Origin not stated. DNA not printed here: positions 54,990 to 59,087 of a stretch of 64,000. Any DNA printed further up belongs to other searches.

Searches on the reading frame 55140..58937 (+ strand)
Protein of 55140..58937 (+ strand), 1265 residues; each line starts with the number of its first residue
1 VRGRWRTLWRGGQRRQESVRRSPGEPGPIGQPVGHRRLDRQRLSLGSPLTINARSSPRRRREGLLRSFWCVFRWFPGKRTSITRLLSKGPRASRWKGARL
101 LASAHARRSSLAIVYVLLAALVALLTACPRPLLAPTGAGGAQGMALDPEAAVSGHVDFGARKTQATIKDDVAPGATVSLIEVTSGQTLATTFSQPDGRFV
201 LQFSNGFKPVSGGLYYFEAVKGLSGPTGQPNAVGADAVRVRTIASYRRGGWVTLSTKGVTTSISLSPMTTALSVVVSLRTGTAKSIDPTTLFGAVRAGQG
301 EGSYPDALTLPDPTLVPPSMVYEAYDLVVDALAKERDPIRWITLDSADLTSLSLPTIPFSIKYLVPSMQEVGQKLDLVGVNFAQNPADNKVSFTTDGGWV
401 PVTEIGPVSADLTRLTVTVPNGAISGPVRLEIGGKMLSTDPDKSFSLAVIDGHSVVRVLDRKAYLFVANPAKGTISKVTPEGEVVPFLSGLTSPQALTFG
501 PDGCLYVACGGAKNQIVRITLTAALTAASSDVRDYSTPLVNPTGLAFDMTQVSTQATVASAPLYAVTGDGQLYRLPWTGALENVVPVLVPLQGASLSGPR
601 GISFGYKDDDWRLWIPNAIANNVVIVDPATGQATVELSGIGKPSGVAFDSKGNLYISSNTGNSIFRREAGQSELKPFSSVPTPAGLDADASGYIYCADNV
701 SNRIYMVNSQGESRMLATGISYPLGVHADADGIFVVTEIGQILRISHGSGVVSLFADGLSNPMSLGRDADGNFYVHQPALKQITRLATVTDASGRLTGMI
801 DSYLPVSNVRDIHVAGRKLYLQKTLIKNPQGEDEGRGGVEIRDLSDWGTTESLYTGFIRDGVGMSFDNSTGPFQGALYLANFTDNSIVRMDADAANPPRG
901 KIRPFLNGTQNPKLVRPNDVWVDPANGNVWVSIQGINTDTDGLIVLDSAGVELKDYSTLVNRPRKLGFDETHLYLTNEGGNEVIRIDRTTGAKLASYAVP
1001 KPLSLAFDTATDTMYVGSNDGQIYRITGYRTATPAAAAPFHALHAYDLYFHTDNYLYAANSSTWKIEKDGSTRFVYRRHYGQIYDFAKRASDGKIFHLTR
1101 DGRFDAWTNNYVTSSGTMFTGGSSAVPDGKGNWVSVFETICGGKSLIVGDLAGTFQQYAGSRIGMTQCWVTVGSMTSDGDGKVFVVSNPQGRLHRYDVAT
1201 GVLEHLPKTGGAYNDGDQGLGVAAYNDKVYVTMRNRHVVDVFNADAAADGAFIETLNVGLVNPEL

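Call 8: search_protein_families(library=pfam, max_evalue=0.01, proteins=[window:55140-58937:+])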
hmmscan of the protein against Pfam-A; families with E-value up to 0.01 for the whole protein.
window:55140-58937:+ (1265 aa): 6 families
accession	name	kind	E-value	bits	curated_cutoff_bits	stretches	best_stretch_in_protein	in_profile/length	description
PF24684.1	Vgb_lyase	-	4.4e-12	45.8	50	1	597-788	13-209/290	Virginiamycin B lyase family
PF08450.18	SGL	-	1.1e-11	45.2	26.3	0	896-942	66-112/246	SMP-30/Gluconolactonase/LRE-like region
PF13360.13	PQQ_2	-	2.2e-05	24.7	27.6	0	967-1027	30-89/233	Outer membrane protein assembly factor BamB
PF06739.17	SBBP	-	0.00011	22.5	20.5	1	642-665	14-37/38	Beta-propeller repeat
PF20067.5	SSL_N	-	0.00059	20.1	18.9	0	634-662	14-42/46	Strictosidine synthase-like, N-terminal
PF04151.21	PPC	-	0.0062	17.8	25.9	0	924-963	10-45/70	Bacterial pre-peptidase C-terminal domain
